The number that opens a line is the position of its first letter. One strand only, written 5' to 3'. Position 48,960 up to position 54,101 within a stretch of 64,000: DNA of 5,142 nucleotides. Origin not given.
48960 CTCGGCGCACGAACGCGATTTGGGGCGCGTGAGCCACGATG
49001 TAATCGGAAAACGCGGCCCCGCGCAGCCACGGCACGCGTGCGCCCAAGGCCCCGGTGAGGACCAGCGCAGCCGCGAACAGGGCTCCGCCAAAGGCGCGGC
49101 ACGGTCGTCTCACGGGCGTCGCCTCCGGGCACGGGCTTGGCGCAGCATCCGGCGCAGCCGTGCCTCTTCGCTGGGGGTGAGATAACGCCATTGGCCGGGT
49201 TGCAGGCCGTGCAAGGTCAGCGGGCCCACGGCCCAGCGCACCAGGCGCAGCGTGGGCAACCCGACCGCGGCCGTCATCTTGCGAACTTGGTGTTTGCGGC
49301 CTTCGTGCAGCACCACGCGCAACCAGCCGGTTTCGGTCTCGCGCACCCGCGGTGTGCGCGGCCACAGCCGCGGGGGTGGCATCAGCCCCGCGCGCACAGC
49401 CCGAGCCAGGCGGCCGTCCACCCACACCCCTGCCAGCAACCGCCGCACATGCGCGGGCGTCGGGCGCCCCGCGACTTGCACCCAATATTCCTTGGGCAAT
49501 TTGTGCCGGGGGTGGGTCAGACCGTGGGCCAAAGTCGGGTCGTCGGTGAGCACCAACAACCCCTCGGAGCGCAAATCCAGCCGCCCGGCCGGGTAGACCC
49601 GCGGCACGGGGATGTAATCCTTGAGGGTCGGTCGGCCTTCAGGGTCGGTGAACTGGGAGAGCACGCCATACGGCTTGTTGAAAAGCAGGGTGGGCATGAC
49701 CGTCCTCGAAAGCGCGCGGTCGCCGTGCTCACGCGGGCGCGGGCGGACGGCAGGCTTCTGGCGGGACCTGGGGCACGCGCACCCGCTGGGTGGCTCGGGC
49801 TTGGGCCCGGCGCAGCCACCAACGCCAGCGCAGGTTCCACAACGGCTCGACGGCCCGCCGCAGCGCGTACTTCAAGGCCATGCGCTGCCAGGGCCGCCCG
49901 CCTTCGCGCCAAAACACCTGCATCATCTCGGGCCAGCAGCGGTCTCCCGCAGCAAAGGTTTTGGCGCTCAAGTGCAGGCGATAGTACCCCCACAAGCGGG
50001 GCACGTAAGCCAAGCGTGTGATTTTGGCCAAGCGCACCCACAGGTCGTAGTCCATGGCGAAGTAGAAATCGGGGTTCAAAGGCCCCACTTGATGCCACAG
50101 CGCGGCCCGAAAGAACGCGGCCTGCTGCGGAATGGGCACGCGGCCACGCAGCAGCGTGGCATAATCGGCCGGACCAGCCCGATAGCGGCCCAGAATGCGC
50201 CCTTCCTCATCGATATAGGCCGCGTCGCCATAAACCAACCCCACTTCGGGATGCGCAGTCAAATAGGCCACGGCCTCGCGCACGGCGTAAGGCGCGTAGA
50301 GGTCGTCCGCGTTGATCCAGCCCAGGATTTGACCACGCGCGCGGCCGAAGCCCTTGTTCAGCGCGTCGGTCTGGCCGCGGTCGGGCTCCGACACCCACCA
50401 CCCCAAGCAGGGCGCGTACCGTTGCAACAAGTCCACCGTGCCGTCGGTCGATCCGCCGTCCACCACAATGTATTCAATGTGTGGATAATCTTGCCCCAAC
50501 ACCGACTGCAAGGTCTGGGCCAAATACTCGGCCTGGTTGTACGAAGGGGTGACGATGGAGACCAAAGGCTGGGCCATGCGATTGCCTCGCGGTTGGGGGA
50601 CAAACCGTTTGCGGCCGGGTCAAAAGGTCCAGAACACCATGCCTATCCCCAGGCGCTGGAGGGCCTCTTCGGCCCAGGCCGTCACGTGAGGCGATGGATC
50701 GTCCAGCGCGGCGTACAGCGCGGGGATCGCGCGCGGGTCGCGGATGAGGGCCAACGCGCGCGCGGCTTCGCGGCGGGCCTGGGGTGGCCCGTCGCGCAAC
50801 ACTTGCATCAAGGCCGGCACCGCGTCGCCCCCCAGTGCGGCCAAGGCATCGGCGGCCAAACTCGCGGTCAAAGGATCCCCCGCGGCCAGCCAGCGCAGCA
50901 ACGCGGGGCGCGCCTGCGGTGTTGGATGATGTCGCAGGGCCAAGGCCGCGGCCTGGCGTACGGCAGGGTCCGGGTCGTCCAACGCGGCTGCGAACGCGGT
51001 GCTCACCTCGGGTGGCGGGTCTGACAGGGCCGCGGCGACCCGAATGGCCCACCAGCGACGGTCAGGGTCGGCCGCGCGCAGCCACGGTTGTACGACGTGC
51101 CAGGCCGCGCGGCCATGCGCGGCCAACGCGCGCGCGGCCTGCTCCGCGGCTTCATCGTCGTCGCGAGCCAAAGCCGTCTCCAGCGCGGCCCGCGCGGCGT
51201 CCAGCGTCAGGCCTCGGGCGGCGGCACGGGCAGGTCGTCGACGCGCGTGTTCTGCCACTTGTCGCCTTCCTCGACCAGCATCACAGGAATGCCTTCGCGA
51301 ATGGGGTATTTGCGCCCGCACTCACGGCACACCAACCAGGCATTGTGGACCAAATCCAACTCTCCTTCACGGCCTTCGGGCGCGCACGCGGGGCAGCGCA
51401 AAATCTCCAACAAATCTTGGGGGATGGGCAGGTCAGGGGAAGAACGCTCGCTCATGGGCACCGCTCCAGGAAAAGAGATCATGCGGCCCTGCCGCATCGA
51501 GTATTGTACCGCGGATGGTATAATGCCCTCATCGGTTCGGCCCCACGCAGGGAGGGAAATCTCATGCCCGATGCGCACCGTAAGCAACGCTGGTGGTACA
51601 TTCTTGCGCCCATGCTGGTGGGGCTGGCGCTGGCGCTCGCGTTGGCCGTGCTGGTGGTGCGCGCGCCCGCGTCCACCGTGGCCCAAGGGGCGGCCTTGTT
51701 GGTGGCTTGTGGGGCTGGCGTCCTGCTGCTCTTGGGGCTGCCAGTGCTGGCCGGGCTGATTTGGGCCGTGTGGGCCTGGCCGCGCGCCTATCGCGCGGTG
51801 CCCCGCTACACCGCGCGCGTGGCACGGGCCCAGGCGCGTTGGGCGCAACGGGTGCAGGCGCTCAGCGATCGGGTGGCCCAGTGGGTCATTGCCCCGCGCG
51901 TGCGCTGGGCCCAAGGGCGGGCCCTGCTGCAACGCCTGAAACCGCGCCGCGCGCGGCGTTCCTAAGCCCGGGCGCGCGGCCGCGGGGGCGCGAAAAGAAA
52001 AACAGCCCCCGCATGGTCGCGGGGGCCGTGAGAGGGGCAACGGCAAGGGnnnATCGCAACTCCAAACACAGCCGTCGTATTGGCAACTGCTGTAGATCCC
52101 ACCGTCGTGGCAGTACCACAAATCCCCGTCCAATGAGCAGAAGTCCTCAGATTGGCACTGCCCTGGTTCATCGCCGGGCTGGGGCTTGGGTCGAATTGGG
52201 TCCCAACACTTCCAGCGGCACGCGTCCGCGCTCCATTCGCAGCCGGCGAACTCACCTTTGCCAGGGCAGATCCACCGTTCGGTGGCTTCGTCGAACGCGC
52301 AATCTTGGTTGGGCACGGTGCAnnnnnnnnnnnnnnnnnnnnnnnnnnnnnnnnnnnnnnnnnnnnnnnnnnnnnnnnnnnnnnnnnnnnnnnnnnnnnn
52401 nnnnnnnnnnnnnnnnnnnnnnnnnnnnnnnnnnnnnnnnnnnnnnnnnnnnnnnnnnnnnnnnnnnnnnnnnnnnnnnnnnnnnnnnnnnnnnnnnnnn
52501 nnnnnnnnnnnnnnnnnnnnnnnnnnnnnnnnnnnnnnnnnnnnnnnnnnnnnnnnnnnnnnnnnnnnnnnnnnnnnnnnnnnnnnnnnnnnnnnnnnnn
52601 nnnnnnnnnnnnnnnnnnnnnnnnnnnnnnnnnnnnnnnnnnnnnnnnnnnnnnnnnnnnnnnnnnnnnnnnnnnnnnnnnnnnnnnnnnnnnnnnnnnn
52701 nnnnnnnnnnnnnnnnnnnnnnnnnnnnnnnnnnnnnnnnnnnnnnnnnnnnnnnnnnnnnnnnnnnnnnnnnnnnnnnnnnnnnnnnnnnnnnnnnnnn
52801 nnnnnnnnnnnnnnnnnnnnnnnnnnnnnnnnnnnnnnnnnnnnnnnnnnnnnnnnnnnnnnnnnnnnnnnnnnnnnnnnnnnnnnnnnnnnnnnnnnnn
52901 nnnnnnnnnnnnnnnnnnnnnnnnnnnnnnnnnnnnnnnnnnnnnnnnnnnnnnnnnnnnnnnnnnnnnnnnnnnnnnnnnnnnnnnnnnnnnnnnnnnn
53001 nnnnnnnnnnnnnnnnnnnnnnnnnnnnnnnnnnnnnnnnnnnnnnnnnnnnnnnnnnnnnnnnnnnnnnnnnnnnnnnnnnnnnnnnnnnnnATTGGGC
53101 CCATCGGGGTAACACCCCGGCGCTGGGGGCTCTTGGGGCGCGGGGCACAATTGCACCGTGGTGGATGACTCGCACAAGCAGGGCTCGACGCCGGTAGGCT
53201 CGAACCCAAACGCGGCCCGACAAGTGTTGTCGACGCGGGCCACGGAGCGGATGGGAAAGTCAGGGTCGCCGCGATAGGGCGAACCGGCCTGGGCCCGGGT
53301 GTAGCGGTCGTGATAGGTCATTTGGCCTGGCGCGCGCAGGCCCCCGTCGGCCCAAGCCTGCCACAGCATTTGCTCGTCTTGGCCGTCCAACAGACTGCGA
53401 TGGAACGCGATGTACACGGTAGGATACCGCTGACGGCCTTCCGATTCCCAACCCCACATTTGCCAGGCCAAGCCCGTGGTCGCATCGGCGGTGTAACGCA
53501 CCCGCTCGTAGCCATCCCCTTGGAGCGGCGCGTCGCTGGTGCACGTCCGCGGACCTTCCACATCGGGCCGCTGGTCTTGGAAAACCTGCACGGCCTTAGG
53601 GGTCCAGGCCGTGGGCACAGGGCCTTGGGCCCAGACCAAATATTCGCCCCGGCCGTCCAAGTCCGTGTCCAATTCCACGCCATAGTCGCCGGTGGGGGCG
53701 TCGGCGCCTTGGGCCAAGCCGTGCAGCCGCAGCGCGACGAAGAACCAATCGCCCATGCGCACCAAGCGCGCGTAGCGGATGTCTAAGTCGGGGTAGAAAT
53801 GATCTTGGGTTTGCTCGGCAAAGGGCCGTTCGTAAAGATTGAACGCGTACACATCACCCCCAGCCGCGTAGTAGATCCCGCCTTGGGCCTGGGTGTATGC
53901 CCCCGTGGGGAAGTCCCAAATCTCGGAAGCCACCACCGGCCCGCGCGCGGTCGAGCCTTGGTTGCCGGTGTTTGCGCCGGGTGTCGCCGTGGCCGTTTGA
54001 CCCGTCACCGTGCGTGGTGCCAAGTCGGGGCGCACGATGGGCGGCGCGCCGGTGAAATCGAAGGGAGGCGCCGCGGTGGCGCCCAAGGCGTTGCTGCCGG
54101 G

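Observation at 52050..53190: Surface lipoprotein with six tandem 6-cysteine/tryptophan modules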

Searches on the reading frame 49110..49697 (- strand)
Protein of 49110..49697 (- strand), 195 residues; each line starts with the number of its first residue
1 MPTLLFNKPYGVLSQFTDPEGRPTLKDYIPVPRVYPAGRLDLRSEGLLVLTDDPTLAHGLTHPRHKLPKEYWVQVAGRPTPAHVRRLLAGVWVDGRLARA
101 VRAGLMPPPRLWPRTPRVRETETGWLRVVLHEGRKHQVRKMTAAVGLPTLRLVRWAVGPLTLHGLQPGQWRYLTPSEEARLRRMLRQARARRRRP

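Call 23: search_protein_families(library=pfam, proteins=[window:49110-49697:-], max_evalue=0.001)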
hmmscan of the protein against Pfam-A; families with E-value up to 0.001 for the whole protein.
window:49110-49697:- (195 aa): 1 family
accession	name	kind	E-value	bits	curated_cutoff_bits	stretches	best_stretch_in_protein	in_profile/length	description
PF00849.27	PseudoU_synth_2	-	6.3e-20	72.4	26.8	1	4-144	3-152/152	RNA pseudouridylate synthase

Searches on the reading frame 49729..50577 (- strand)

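Call 23: search_protein_families(library=pfam, proteins=[window:49729-50577:-], max_evalue=0.001)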
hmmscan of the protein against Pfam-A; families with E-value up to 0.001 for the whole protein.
window:49729-50577:- (282 aa): 3 families
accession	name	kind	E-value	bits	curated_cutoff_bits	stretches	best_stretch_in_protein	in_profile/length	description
PF00535.33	Glycos_transf_2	-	3e-27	96.1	23.3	1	7-134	1-131/168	Glycosyl transferase family 2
PF13641.12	Glyco_tranf_2_3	-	1.9e-11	44.8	27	1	4-185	2-196/230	Glycosyltransferase like family 2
PF10111.15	Glyco_tranf_2_2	-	1.7e-05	24.9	27.3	1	13-133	7-138/276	Glycosyltransferase like family 2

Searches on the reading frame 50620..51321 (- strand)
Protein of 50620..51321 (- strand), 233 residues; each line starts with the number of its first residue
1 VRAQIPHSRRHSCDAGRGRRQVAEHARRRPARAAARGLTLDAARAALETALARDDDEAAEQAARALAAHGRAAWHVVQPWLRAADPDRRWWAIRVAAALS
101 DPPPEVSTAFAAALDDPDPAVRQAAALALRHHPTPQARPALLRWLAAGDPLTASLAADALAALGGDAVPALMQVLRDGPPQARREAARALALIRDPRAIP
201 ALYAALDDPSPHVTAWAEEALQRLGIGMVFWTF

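Call 23: search_protein_families(library=pfam, proteins=[window:50620-51321:-], max_evalue=0.001)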
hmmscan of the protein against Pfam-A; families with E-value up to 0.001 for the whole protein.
window:50620-51321:- (233 aa): 6 families
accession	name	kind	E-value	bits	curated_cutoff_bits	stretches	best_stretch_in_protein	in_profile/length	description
PF13646.12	HEAT_2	-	8.9e-30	103.3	27.7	3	168-225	1-59/88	HEAT repeats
PF13513.12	HEAT_EZ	-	5.1e-08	33.7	27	0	92-130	10-53/55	HEAT-like repeat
PF03130.22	HEAT_PBS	-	1.7e-07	31.5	20.9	1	183-208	2-27/27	PBS lyase HEAT-like repeat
PF02985.28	HEAT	-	2.3e-05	24.7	23.5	0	110-130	5-25/31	HEAT repeat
PF00514.29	Arm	-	2.7e-05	24.5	20.6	0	167-191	13-37/41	Armadillo/beta-catenin-like repeat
PF11838.14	ERAP1_C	-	6e-05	23.1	38.2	0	41-146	128-225/318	ERAP1-like C-terminal domain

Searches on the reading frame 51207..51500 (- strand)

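Call 23: search_protein_families(library=pfam, proteins=[window:51207-51500:-], max_evalue=0.001)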
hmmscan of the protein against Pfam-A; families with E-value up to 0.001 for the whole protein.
window:51207-51500:- (97 aa): 1 family
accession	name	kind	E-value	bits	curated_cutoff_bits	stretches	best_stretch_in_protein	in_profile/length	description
PF03966.22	Trm112p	-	1.8e-08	34.6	22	1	29-70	3-40/40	Trm112p-like protein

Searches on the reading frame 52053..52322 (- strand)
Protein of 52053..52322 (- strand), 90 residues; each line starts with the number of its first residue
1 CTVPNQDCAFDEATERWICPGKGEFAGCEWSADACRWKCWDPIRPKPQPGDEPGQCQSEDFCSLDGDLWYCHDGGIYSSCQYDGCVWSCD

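Call 85: search_protein_families(library=pfam, proteins=[window:52053-52322:-], max_evalue=10)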
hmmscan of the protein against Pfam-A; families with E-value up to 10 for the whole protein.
seq(90 aa): 2 families
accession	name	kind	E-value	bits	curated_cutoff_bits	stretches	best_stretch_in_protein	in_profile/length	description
PF06181.16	Urate_ox_N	-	0.38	10.6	26.9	1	63-82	45-64/295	Urate oxidase N-terminal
PF04810.20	zf-Sec23_Sec24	-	0.53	10.8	25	1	4-20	11-27/39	Sec23/Sec24 zinc finger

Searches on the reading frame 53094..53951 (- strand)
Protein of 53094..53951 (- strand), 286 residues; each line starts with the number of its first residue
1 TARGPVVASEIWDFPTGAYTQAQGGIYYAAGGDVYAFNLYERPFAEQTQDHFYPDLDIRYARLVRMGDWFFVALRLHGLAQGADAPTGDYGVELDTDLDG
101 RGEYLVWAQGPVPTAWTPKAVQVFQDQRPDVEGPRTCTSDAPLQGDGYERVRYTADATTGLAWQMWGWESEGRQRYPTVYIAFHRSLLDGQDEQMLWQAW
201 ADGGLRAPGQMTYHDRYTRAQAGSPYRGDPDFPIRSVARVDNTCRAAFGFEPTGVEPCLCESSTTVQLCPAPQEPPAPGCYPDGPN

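Call 42: search_solved_structures(query=A2, max_evalue=10, show_alignments=3)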
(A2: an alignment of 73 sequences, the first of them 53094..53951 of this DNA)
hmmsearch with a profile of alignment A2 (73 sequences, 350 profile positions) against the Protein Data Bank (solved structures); distinct sequences matched with E-value up to 10: 0.

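Call 50: predict_structure(alignment_id=A2)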
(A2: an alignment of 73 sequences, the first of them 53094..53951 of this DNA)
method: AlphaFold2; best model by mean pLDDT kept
length: 286 residues; sequences in the alignment: 73
mean_pLDDT: 88.6   pTM: 0.88
mean pLDDT of the five models: 88.6, 88.3, 87.7, 87.5, 87.0
residues with pLDDT >= 90: 209; 70-90: 44; 50-70: 20; < 50: 13
segments of 3 or more residues with pLDDT < 50: 275-279, 283-286
pLDDT, mean of each block of 10 residues (from residue 1): 64 90 89 96 97 97 92 97 97 96 96 92 93 94 92 79 88 92 91 90 97 96 97 98 95 93 63 50 44
secondary structure, 60 per line:
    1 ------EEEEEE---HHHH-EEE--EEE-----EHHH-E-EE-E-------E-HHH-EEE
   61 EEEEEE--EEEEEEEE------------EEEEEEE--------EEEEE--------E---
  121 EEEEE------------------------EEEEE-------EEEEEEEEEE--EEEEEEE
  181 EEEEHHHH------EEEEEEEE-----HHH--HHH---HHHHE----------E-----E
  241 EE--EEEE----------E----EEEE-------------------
elements in order: E7-12 H16-19 E21-23 E26-28 E58-66 E69-76 E89-95 E104-108 E121-125 E150-154 E162-171 E174-184 H185-188 E195-202 H219-222 E240-242 E245-248 E264-267

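Call 53: fold_search(model_id=the predicted structure, library=pdb)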
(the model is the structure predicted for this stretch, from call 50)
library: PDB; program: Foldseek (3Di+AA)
matches with E <= 10: 1843; with E <= 0.001: 0
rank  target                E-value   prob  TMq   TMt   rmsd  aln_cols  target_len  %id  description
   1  7zjl_g                7.8e-02  0.06  0.13  0.16  19.6       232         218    9  Delta SARS-CoV-2 spike protein in complex with REGN10987 Fab homologue. (released 2023-04-19)
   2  6wl2_I                7.8e-02  0.04  0.13  0.15  21.3       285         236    8  preTCRbeta-pMHC complex crystal structure (released 2020-12-23)
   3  8sgg_B                8.7e-02  0.06  0.12  0.15  21.5       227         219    7  Crystal structure of Cy137D09, a monoclonal antibody isolated from macaques immunized with an Epstein-Barr virus glyco (released 2024-04-17)
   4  6e5p_I                9.2e-02  0.72  0.22  0.43   8.5       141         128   11  Backbone model based on cryo-EM map at 8.5 A of domain-swapped, glycan-reactive, neutralizing antibody 2G12 bound to H (released 2019-02-13)
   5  7tc9_L                9.2e-02  0.03  0.11  0.13  21.1       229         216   11  Locally refined region of SARS-CoV-2 spike in complex with antibody A19-46.1 (released 2022-03-30)
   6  8gvb_B                9.8e-02  0.05  0.15  0.16  21.8       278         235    9  The complex between public TCR TD08 and HLA-A24 bound to HIV-1 Nef138-8 peptide (released 2022-10-19)
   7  6nm6_U                1.0e-01  0.69  0.21  0.41   6.2       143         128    8  Crystal Structure of HIV-1 BG505 SOSIP.664 Prefusion Env Trimer Bound to N6 FR3-03 scFv in Complex with Crystallizatio (released 2019-02-27)
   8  7l1d_E                1.0e-01  0.03  0.11  0.12  22.6       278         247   12  Crystal structure of human 21LT2-2 TCR bound to HLA-A*03:01 in complex with a mutant PIK3CA peptide (released 2022-03-23)
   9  4hbq_A                1.1e-01  0.07  0.12  0.16  23.0       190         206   12  Crystal structure of a loop deleted mutant of Human MAdCAM-1 D1D2 (released 2013-01-23)
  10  1nc2_A                1.1e-01  0.04  0.11  0.13  19.7       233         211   12  Crystal Structure of Monoclonal Antibody 2D12.5 Fab Complexed with Y-DOTA (released 2003-12-16)
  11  6cue_7                1.2e-01  0.47  0.20  0.39   9.8       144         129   12  Cryo-EM structure at 4.0 A resolution of vaccine-elicited antibody vFP7.04 in complex with HIV-1 Env BG505 DS-SOSIP, a (released 2018-07-11)
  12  7n3g_L                1.2e-01  0.08  0.15  0.18  19.1       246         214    6  Crystal structure of an anti-SARS-CoV-2 human neutralizing antibody Fab fragment C098 (released 2021-08-04)
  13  7vsu_D                1.2e-01  0.04  0.12  0.14  21.1       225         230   11  Crystal structure of Fab fragment of anti-mesothelin antibody (released 2021-12-15)
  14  8gvg_B                1.5e-01  0.04  0.14  0.16  21.5       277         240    9  The complex between public TCR TD08 and HLA-A24 bound to HIV-1 Nef138-8 (2F) peptide (released 2022-10-19)
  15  1f4y_L                1.6e-01  0.03  0.11  0.14  20.8       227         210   11  CRYSTAL STRUCTURE OF AN ANTI-CARBOHYDRATE ANTIBODY DIRECTED AGAINST VIBRIO CHOLERAE O1 IN COMPLEX WITH ANTIGEN (released 2000-08-02)
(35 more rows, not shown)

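Call 77: find_homologous_proteins(query=window:53094-53951:-, max_evalue=0.00001)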
Query window:53094-53951:- (286 aa): 179 proteins with E <= 0.00001 among 1226 candidates; the best 120 are listed.
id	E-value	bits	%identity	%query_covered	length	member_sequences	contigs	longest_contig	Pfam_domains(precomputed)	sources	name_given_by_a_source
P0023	1.6e-64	237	46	90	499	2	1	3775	-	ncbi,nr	ncbi:MAG: hypothetical protein D6770_01895 [Anaerolineae bacterium]|nr:MAG: hypothetical protein D67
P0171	2.0e-51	194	45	80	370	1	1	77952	-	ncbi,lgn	-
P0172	1.6e-50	191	39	88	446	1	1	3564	PF17210.10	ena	-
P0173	4.4e-50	189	40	84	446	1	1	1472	PF17210.10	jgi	-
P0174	1.4e-49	188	41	88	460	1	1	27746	PF17210.10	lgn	-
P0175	2.3e-49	187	40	81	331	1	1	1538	-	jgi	jgi:hypothetical protein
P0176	3.6e-48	183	42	81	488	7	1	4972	-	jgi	jgi:hypothetical protein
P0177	1.6e-47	181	41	84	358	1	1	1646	-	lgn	-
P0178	1.7e-47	181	41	87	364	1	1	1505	-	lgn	-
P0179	5.1e-47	179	42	87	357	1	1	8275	-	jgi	jgi:hypothetical protein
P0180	9.3e-47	178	40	91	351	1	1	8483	-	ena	-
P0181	1.0e-46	178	39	86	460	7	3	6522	-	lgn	-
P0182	3.5e-46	176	41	88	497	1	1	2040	PF13403.12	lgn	-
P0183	4.2e-46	176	42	86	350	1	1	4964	-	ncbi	-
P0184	7.6e-46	175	43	81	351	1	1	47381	-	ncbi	-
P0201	7.5e-43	165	39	80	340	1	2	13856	-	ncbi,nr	ncbi:MAG: hypothetical protein D6770_03105 [Anaerolineae bacterium]|nr:MAG: hypothetical protein D67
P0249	4.0e-38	150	35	81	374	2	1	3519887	-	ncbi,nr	ncbi:hypothetical protein Pelsub_P2773 [Pelolinea submarina]|nr:hypothetical protein Pelsub_P2773 [P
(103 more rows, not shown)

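Call 78: find_encoding_contigs(protein=P0249, flank=7000, max_places=1)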
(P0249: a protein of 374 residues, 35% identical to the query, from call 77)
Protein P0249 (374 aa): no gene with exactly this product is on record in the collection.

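Call 79: find_encoding_contigs(protein=P0201, flank=7000, max_places=1)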
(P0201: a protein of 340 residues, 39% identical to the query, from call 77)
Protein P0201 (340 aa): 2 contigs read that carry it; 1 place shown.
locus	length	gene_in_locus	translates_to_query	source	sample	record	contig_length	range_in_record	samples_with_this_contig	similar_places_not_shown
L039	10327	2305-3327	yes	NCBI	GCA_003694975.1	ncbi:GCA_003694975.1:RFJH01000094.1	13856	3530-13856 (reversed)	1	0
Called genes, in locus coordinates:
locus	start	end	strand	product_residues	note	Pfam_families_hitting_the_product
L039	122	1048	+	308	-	PF01663:Phosphodiest (faint), PF01676:Metalloenzyme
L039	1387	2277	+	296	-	-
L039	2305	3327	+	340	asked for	-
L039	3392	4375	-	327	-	PF12679:ABC2_membrane_2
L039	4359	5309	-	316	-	PF00005:ABC_tran, PF13304:AAA_21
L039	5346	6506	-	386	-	PF22544:HYDIN_VesB_CFA65-like_Ig (faint), PF07705:CARDB (faint), PF15780:ASH (faint), PF10633:NPCBM_assoc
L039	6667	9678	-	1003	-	PF01565:FAD_binding_4, PF02913:FAD-oxidase_C, PF13183:Fer4_8, PF13534:Fer4_17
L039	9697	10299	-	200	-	-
